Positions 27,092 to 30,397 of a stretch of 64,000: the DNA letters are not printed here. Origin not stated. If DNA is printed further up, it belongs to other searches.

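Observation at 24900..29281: Identical octapeptide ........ in two unrelated neighbours (kinase extracytoplasmic tail and TPR-CHAT protease loop): candidate protease-triggered kinase-ECF signalling system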

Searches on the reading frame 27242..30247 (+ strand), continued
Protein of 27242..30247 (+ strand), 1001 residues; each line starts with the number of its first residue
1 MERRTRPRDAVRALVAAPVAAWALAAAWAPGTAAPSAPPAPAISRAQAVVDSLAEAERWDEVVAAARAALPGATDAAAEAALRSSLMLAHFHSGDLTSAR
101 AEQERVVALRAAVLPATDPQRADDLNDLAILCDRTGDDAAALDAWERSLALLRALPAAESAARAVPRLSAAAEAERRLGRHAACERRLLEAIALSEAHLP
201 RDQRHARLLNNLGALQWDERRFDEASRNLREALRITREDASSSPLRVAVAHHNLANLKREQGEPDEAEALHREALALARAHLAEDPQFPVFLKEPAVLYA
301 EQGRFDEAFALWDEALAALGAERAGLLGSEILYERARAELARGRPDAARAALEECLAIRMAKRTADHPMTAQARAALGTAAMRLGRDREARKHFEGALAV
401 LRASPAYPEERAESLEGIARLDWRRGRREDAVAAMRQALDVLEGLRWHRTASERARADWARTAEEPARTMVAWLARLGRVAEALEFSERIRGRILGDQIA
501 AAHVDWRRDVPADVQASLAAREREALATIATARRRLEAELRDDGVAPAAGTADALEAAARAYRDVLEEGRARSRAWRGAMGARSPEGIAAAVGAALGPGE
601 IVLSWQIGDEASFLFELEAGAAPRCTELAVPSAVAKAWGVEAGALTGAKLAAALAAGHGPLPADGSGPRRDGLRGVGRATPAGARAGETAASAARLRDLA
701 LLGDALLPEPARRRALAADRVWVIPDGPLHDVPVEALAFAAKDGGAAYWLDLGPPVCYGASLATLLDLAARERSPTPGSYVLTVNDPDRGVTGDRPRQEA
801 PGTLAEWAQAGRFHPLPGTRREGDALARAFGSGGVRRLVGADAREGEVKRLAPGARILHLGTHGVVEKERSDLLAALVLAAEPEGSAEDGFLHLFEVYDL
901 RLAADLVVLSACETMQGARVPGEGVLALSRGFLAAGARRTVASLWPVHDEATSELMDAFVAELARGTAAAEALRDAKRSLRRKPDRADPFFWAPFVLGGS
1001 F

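Call 14: find_homologous_proteins(query=window:27242-30247:+)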
Query window:27242-30247:+ (1001 aa): 160 proteins with E <= 0.001 among 8000 candidates; the best 120 are listed.
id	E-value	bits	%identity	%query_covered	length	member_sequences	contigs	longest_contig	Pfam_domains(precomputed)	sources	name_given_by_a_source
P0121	0.0e+0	2099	100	100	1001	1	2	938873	PF00515.35,PF13424.13,PF24885.2,PF12770.13,PF13181.13,PF07719.24,PF13374.13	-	-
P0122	0.0e+0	1325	69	97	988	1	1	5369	PF17874.8,PF00515.35,PF13424.13,PF13176.13,PF24885.2,PF12770.13,PF13181.13,PF07719.24,PF13374.13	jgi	jgi:tetratricopeptide (TPR) repeat protein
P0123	0.0e+0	1274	65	99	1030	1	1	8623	PF17874.8,PF00515.35,PF13424.13,PF24885.2,PF12770.13,PF13181.13,PF07719.24,PF13374.13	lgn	-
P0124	0.0e+0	1260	64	99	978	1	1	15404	PF17874.8,PF00515.35,PF13424.13,PF13176.13,PF24885.2,PF12770.13,PF13181.13,PF07719.24,PF13374.13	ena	-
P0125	0.0e+0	1081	57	99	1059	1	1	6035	PF00515.35,PF13424.13,PF24885.2,PF12770.13,PF07719.24,PF13374.13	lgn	-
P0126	0.0e+0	1045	58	97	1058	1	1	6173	PF13424.13,PF24885.2,PF12770.13,PF13181.13,PF07719.24,PF13374.13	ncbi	-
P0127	4.4e-298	1010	54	98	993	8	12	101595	PF13431.13,PF00515.35,PF13424.13,PF13176.13,PF24885.2,PF13428.13,PF12770.13,PF13181.13,PF07719.24,PF13374.13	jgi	jgi:CHAT domain-containing protein/tetratricopeptide (TPR) repeat protein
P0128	1.0e-297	1009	54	96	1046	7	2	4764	PF13431.13,PF13176.13,PF24885.2,PF13428.13,PF12770.13,PF13374.13,PF07721.21,PF14559.13,PF00515.35,PF13424.13,PF13432.13,PF13181.13,PF07719.24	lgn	-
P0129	3.5e-296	1003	54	97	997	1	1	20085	PF13431.13,PF13176.13,PF24885.2,PF13428.13,PF12770.13,PF13374.13,PF07721.21,PF14559.13,PF17874.8,PF00515.35,PF13424.13,PF13432.13,PF13181.13,PF07719.24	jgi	jgi:tetratricopeptide (TPR) repeat protein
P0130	2.2e-295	1001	53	99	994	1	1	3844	PF14559.13,PF17874.8,PF00515.35,PF13424.13,PF13176.13,PF24885.2,PF13428.13,PF12770.13,PF13181.13,PF07719.24,PF13374.13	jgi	jgi:tetratricopeptide (TPR) repeat protein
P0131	3.9e-294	997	54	96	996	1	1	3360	PF13431.13,PF13176.13,PF24885.2,PF13428.13,PF12770.13,PF13374.13,PF07721.21,PF14559.13,PF17874.8,PF00515.35,PF13424.13,PF13432.13,PF13181.13,PF07719.24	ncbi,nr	ncbi:MAG TPA: CHAT domain-containing protein [bacterium]|nr:CHAT domain-containing protein [bacteriu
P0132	2.7e-292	991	53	99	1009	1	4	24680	PF14559.13,PF13431.13,PF17874.8,PF00515.35,PF13424.13,PF13176.13,PF24885.2,PF12770.13,PF13181.13,PF07719.24,PF13374.13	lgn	-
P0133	1.9e-289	981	56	91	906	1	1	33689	PF17874.8,PF00515.35,PF13424.13,PF24885.2,PF12770.13,PF07719.24,PF13374.13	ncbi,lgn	-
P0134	7.8e-252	857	52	95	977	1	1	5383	PF00515.35,PF13424.13,PF24885.2,PF12770.13,PF13181.13,PF07719.24,PF13374.13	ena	-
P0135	1.4e-249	849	50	92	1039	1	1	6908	PF17874.8,PF00515.35,PF13424.13,PF24885.2,PF12770.13,PF13181.13,PF07719.24,PF13374.13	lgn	-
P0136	1.3e-230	786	51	86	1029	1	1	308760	PF14559.13,PF00515.35,PF13424.13,PF13176.13,PF24885.2,PF13432.13,PF12770.13,PF13181.13,PF07719.24,PF13374.13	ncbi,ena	-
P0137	1.1e-222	760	49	94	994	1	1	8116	PF17874.8,PF00515.35,PF13424.13,PF13176.13,PF24885.2,PF13432.13,PF12770.13,PF13181.13,PF07719.24,PF13374.13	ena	-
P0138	2.0e-219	749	49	97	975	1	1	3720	PF00515.35,PF13424.13,PF13176.13,PF24885.2,PF12770.13,PF13181.13,PF07719.24,PF13374.13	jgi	jgi:CHAT domain-containing protein/tetratricopeptide (TPR) repeat protein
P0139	2.1e-218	746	49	92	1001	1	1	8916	PF17874.8,PF00515.35,PF13424.13,PF13176.13,PF24885.2,PF12770.13,PF13181.13,PF07719.24,PF13374.13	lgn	-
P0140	2.2e-214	733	50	91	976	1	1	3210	PF00515.35,PF13424.13,PF13176.13,PF24885.2,PF12770.13,PF13181.13,PF07719.24,PF13374.13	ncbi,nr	ncbi:MAG TPA: CHAT domain-containing tetratricopeptide repeat protein, partial [bacterium]|nr:CHAT d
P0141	8.7e-197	675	48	92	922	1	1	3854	PF00515.35,PF13424.13,PF13176.13,PF24885.2,PF13432.13,PF12770.13,PF13181.13,PF07719.24,PF13374.13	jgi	jgi:CHAT domain-containing protein/tetratricopeptide (TPR) repeat protein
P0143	3.1e-113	398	38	91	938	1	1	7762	PF13424.13,PF13176.13,PF24885.2,PF12770.13,PF13374.13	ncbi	-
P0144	1.7e-85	306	37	91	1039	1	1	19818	PF17874.8,PF00515.35,PF13424.13,PF13176.13,PF24885.2,PF12770.13,PF13181.13,PF07719.24,PF13374.13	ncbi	-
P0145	5.7e-42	162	33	63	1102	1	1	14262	PF12862.14,PF00515.35,PF13424.13,PF13176.13,PF24885.2,PF14938.13,PF12770.13,PF13181.13,PF07719.24,PF13174.13,PF13374.13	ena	-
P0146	6.0e-38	149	29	88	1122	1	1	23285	PF17874.8,PF00515.35,PF13424.13,PF13176.13,PF13432.13,PF12770.13,PF13181.13,PF07719.24,PF13374.13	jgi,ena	-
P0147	7.6e-36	142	32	18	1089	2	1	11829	PF25063.1,PF13176.13,PF24885.2,PF13428.13,PF12770.13,PF13374.13,PF07721.21,PF14559.13,PF17874.8,PF00515.35,PF13424.13,PF13432.13,PF13181.13,PF07719.24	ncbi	ncbi:MAG: tetratricopeptide repeat protein, partial [Candidatus Binatia bacterium]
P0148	1.7e-35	141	40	28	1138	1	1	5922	PF12862.14,PF17874.8,PF00515.35,PF13424.13,PF12770.13,PF13181.13,PF07719.24,PF13374.13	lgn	-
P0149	6.3e-34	136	37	28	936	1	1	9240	PF12862.14,PF13414.13,PF13176.13,PF24885.2,PF12770.13,PF13374.13,PF17874.8,PF00515.35,PF13424.13,PF14938.13,PF13432.13,PF13181.13,PF07719.24,PF13174.13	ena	-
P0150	1.3e-33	135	27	88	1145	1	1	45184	PF17874.8,PF00515.35,PF13424.13,PF13176.13,PF24885.2,PF13432.13,PF12770.13,PF13181.13,PF07719.24,PF13374.13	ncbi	-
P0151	1.4e-33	134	31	92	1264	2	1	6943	PF13431.13,PF13176.13,PF24885.2,PF12770.13,PF13374.13,PF17874.8,PF00515.35,PF13424.13,PF14938.13,PF13432.13,PF13181.13,PF07719.24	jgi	jgi:tetratricopeptide (TPR) repeat protein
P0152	2.2e-33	134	29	88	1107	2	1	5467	PF12862.14,PF25058.2,PF13176.13,PF13428.13,PF12770.13,PF13374.13,PF07721.21,PF14559.13,PF17874.8,PF00515.35,PF13424.13,PF14938.13,PF13432.13,PF13181.13,PF07719.24,PF13174.13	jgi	jgi:CHAT domain-containing protein/Tfp pilus assembly protein PilF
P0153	3.5e-33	133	30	91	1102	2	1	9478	PF12862.14,PF25058.2,PF13176.13,PF13428.13,PF12770.13,PF13374.13,PF07721.21,PF14559.13,PF17874.8,PF00515.35,PF13424.13,PF14938.13,PF13432.13,PF13181.13,PF07719.24,PF13174.13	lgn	-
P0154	3.8e-33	133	28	59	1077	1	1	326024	PF13414.13,PF00515.35,PF13424.13,PF13176.13,PF14938.13,PF12770.13,PF13181.13,PF07719.24,PF13374.13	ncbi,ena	-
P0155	5.0e-33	133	41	30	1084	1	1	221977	PF17874.8,PF00515.35,PF13424.13,PF13176.13,PF12770.13,PF13181.13,PF07719.24,PF13374.13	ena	-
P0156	3.6e-32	130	32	49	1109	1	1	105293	PF00515.35,PF13424.13,PF13176.13,PF12770.13,PF13181.13,PF07719.24,PF13374.13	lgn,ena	-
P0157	3.8e-32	130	40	22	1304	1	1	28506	PF17874.8,PF00515.35,PF13424.13,PF13176.13,PF12770.13,PF13181.13,PF07719.24,PF13374.13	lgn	-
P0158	7.6e-31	125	32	27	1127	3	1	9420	PF13431.13,PF13176.13,PF24885.2,PF13428.13,PF12770.13,PF13374.13,PF07721.21,PF14559.13,PF17874.8,PF00515.35,PF13424.13,PF13432.13,PF13181.13,PF07719.24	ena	-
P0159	2.7e-30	123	32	83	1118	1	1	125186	PF00515.35,PF13424.13,PF12770.13,PF07719.24,PF13374.13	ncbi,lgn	ncbi:MAG: CHAT domain-containing protein [Acidobacteriota bacterium]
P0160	3.5e-30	123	38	19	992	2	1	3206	PF13431.13,PF13176.13,PF24885.2,PF13428.13,PF12770.13,PF13374.13,PF07721.21,PF14559.13,PF17874.8,PF00515.35,PF13424.13,PF13432.13,PF13181.13,PF07719.24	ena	-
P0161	1.1e-28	118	32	22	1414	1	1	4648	PF13431.13,PF12862.14,PF13176.13,PF24885.2,PF13428.13,PF12770.13,PF13374.13,PF07721.21,PF14559.13,PF17874.8,PF00515.35,PF13424.13,PF13432.13,PF13181.13,PF07719.24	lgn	-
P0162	6.2e-27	112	36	28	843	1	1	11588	PF17874.8,PF00515.35,PF13424.13,PF13176.13,PF13432.13,PF12770.13,PF13181.13,PF07719.24,PF13374.13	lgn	-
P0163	7.8e-27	112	33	30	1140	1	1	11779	PF00515.35,PF13424.13,PF13176.13,PF24885.2,PF13432.13,PF12770.13,PF13181.13,PF07719.24,PF13374.13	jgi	jgi:CHAT domain-containing protein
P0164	8.2e-26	109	39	18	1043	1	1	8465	PF13431.13,PF13176.13,PF24885.2,PF13428.13,PF12770.13,PF13374.13,PF14559.13,PF17874.8,PF00515.35,PF13424.13,PF13432.13,PF13181.13,PF07719.24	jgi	jgi:CHAT domain-containing protein/Tfp pilus assembly protein PilF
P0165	9.5e-26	108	37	28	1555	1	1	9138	PF17874.8,PF00515.35,PF13424.13,PF13176.13,PF24885.2,PF12770.13,PF13181.13,PF25064.2,PF07719.24,PF13374.13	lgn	-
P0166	1.4e-24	105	43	20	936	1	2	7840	PF14559.13,PF13431.13,PF17874.8,PF00515.35,PF13424.13,PF24885.2,PF13432.13,PF12770.13,PF13181.13,PF07719.24,PF13374.13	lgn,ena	-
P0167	2.4e-24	104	33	28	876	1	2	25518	PF12770.13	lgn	-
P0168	1.1e-23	102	44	21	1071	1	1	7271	PF17874.8,PF00515.35,PF13424.13,PF12770.13,PF07719.24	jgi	jgi:CHAT domain-containing protein/tetratricopeptide (TPR) repeat protein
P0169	1.8e-22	98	37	21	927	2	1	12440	PF13424.13,PF12770.13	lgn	-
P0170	7.7e-22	96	44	16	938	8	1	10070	PF12770.13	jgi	-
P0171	9.4e-22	95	41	14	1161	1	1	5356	PF17874.8,PF00515.35,PF13424.13,PF12770.13,PF13181.13,PF07719.24,PF13374.13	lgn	-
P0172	1.1e-21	95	29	75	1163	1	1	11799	PF17874.8,PF00515.35,PF13424.13,PF12770.13,PF07719.24,PF13374.13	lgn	-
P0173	2.2e-21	94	35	7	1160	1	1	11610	PF17874.8,PF00515.35,PF13424.13,PF12770.13,PF13181.13,PF07719.24,PF13374.13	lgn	-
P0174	3.2e-21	93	42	16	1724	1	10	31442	PF13424.13,PF12770.13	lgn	-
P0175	4.8e-21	93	49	4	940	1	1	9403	PF12770.13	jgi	jgi:CHAT domain-containing protein/tetratricopeptide (TPR) repeat protein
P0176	9.7e-21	92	37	28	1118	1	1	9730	PF17874.8,PF00515.35,PF13424.13,PF13176.13,PF13432.13,PF12770.13,PF13181.13,PF07719.24,PF13374.13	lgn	-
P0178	2.3e-20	91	37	29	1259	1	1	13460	PF17874.8,PF00515.35,PF13424.13,PF24885.2,PF14938.13,PF12770.13,PF13181.13,PF07719.24,PF13374.13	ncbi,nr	ncbi:MAG TPA: CHAT domain-containing tetratricopeptide repeat protein [Longimicrobium sp.]|nr:CHAT d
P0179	2.6e-20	90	35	28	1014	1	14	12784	PF13424.13,PF24885.2,PF12770.13,PF13374.13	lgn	-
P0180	6.7e-20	89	30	92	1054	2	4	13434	PF17874.8,PF13424.13,PF12770.13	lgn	-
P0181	1.2e-19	88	32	28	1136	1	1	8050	PF14559.13,PF17874.8,PF00515.35,PF13424.13,PF13176.13,PF13428.13,PF12770.13,PF13181.13,PF07719.24,PF13374.13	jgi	jgi:CHAT domain-containing protein/tetratricopeptide (TPR) repeat protein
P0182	3.6e-19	87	32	30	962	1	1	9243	PF17874.8,PF00515.35,PF13424.13,PF13176.13,PF12770.13,PF13181.13,PF07719.24,PF13374.13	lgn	-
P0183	4.2e-19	86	35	28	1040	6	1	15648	PF13424.13,PF12770.13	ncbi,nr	ncbi:MAG: CHAT domain-containing protein [Planctomycetia bacterium]|nr:CHAT domain-containing protei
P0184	5.6e-19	86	35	19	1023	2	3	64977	PF00515.35,PF13424.13,PF13176.13,PF24885.2,PF12770.13,PF13181.13,PF07719.24,PF13374.13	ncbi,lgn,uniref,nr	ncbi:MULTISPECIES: CHAT domain-containing tetratricopeptide repeat protein [unclassified Sphingomona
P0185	9.3e-19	85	51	11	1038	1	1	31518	PF17874.8,PF00515.35,PF13424.13,PF12770.13,PF13181.13,PF07719.24,PF13374.13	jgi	jgi:CHAT domain-containing protein/tetratricopeptide (TPR) repeat protein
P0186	1.0e-18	85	33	28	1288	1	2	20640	PF14559.13,PF17874.8,PF00515.35,PF13424.13,PF12770.13,PF13181.13,PF07719.24,PF13374.13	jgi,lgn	jgi:CHAT domain-containing protein/tetratricopeptide (TPR) repeat protein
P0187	1.2e-18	85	35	28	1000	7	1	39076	PF13424.13,PF12770.13,PF13374.13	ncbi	-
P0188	3.1e-18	84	36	28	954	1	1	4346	PF13424.13,PF12770.13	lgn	-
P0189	6.5e-18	83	34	30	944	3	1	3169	PF26725.1,PF00515.35,PF13424.13,PF12770.13,PF13181.13,PF07719.24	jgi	jgi:CHAT domain-containing protein/tetratricopeptide (TPR) repeat protein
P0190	1.4e-17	81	37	15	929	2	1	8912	PF13431.13,PF17874.8,PF00515.35,PF13424.13,PF24885.2,PF12770.13,PF13374.13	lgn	-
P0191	1.6e-17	81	31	28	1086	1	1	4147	PF14559.13,PF17874.8,PF00515.35,PF13424.13,PF13176.13,PF24885.2,PF13432.13,PF12770.13,PF13181.13,PF07719.24,PF13374.13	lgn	-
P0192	2.4e-17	81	32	29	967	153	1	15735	PF00515.35,PF13424.13,PF14938.13,PF12770.13,PF07719.24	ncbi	-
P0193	2.4e-17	81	42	14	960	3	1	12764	PF25058.2,PF00515.35,PF13424.13,PF13176.13,PF14938.13,PF12770.13,PF13181.13,PF07719.24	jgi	-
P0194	3.5e-17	80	28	24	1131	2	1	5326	PF17874.8,PF00515.35,PF13424.13,PF13176.13,PF24885.2,PF12770.13,PF13181.13,PF07719.24,PF13374.13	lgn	-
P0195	3.9e-17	80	38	18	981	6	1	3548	PF17874.8,PF00515.35,PF13424.13,PF13176.13,PF12770.13,PF13181.13,PF07719.24,PF13374.13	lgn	-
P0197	8.9e-17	79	33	28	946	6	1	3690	PF00515.35,PF13424.13,PF12770.13,PF07719.24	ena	-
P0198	9.5e-17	79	36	19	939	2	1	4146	PF07721.21,PF17874.8,PF00515.35,PF13424.13,PF13432.13,PF13428.13,PF12770.13,PF13181.13,PF07719.24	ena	-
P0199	2.8e-16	77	42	18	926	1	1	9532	PF00515.35,PF13424.13,PF12770.13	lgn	-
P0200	3.0e-16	77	34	28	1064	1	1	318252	PF13424.13,PF24885.2,PF12770.13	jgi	jgi:CHAT domain/Tetratricopeptide repeat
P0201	3.2e-16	77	40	24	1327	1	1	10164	PF12862.14,PF17874.8,PF00515.35,PF13424.13,PF13176.13,PF12770.13,PF13181.13,PF07719.24,PF13374.13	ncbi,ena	-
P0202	4.6e-16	76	34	32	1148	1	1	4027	PF13414.13,PF13176.13,PF13428.13,PF12770.13,PF13374.13,PF17874.8,PF00515.35,PF13424.13,PF14938.13,PF13432.13,PF13181.13,PF12968.14,PF07719.24,PF13174.13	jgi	jgi:CHAT domain-containing protein/predicted negative regulator of RcsB-dependent stress response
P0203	7.1e-16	76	31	28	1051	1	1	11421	PF12770.13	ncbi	-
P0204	1.1e-15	75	40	20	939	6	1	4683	PF13414.13,PF17874.8,PF00515.35,PF13424.13,PF13176.13,PF24885.2,PF12770.13,PF13181.13,PF07719.24,PF13374.13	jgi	jgi:CHAT domain-containing protein/tetratricopeptide (TPR) repeat protein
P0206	1.6e-15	75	32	28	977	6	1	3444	PF17874.8,PF00515.35,PF13424.13,PF13176.13,PF12770.13,PF13181.13,PF07719.24,PF13374.13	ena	-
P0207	2.6e-15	74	39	19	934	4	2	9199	PF00515.35,PF13424.13,PF12770.13,PF07719.24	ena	-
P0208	5.2e-15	73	35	29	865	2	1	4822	PF00515.35,PF13424.13,PF12770.13,PF07719.24,PF13374.13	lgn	-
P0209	5.3e-15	73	32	29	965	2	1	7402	PF13424.13,PF12770.13,PF13374.13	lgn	-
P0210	1.5e-14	71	31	33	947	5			PF00515.35,PF13424.13,PF12770.13,PF07719.24,PF13374.13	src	-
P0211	2.0e-14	71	33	20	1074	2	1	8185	PF13424.13,PF13432.13,PF12770.13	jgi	jgi:CHAT domain-containing protein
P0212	4.0e-14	70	35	19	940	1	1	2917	PF17874.8,PF00515.35,PF13424.13,PF12770.13,PF13181.13,PF07719.24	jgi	jgi:tetratricopeptide (TPR) repeat protein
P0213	8.5e-14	69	27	29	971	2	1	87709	PF13424.13,PF12770.13,PF13374.13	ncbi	ncbi:MAG: CHAT domain-containing protein [Rhodospirillales bacterium]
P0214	8.8e-14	69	35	19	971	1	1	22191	PF17874.8,PF00515.35,PF13424.13,PF12770.13,PF07719.24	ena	-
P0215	1.7e-13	68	33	30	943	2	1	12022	PF00515.35,PF13424.13,PF12770.13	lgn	-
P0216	1.7e-13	68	34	29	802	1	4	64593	PF17874.8,PF00515.35,PF13424.13,PF13176.13,PF12770.13,PF07719.24,PF13374.13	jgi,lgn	jgi:tetratricopeptide (TPR) repeat protein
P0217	3.2e-13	67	31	20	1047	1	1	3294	PF13424.13,PF12770.13,PF13181.13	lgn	-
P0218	5.6e-13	66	37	19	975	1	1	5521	PF13424.13,PF12770.13,PF07719.24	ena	-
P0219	5.8e-13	66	32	32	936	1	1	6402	PF13424.13,PF14938.13,PF12770.13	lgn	-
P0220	6.0e-13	66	33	33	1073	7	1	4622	PF13424.13,PF24885.2,PF12770.13,PF13374.13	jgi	jgi:CHAT domain-containing protein/tetratricopeptide (TPR) repeat protein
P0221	9.9e-13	65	40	14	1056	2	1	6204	PF17874.8,PF13424.13,PF12770.13,PF07719.24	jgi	-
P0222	1.2e-12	65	28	44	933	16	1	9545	PF00515.35,PF13424.13,PF14938.13,PF12770.13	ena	-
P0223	2.6e-12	64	38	19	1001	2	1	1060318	PF00515.35,PF13424.13,PF13176.13,PF24885.2,PF13432.13,PF12770.13,PF13181.13,PF07719.24,PF13374.13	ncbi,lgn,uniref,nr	ncbi:CHAT domain-containing tetratricopeptide repeat protein [Sphingomonas sp. Root710]|uniref:CHAT 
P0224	5.1e-12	63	35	19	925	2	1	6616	PF13424.13,PF12770.13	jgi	jgi:CHAT domain-containing protein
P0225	5.8e-12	63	38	19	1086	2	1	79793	PF17874.8,PF00515.35,PF13424.13,PF24885.2,PF12770.13,PF13181.13,PF07719.24,PF13374.13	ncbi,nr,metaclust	ncbi:MAG: hypothetical protein ABS78_15980 [Phenylobacterium sp. SCN 70-31]|nr:MAG: hypothetical pro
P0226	6.3e-12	63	31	18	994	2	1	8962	PF00515.35,PF13424.13,PF12770.13,PF13181.13,PF07719.24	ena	-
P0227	7.6e-12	62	33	29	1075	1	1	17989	PF17874.8,PF00515.35,PF13424.13,PF24885.2,PF12770.13,PF07719.24,PF13174.13,PF13374.13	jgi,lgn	-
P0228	1.4e-11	62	36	19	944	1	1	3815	PF12770.13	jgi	jgi:CHAT domain-containing protein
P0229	1.6e-11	61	36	18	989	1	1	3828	PF12770.13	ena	-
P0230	1.9e-11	61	39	19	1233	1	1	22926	PF17874.8,PF00515.35,PF13424.13,PF24885.2,PF12770.13,PF13181.13,PF07719.24,PF13374.13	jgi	-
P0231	2.0e-11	61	39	16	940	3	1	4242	PF13424.13,PF14938.13,PF12770.13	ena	-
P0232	2.2e-11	61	40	16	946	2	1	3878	PF13424.13,PF14938.13,PF12770.13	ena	-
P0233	2.3e-11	61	36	17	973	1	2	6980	PF13424.13,PF12770.13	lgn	-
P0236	3.1e-11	60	46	7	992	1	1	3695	PF13424.13,PF12770.13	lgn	-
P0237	4.9e-11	60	39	20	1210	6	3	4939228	PF17874.8,PF00515.35,PF13424.13,PF13176.13,PF24885.2,PF13432.13,PF12770.13,PF13181.13,PF07719.24,PF13374.13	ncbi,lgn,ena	-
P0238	5.9e-11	59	34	20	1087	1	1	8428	PF14559.13,PF17874.8,PF13424.13,PF12770.13,PF07719.24,PF13374.13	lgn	-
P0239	6.4e-11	59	37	26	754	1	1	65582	PF00515.35,PF13424.13,PF12770.13,PF13181.13,PF07719.24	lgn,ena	-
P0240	7.1e-11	59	31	28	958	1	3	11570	PF00515.35,PF13424.13,PF28559.1,PF12770.13,PF13374.13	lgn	-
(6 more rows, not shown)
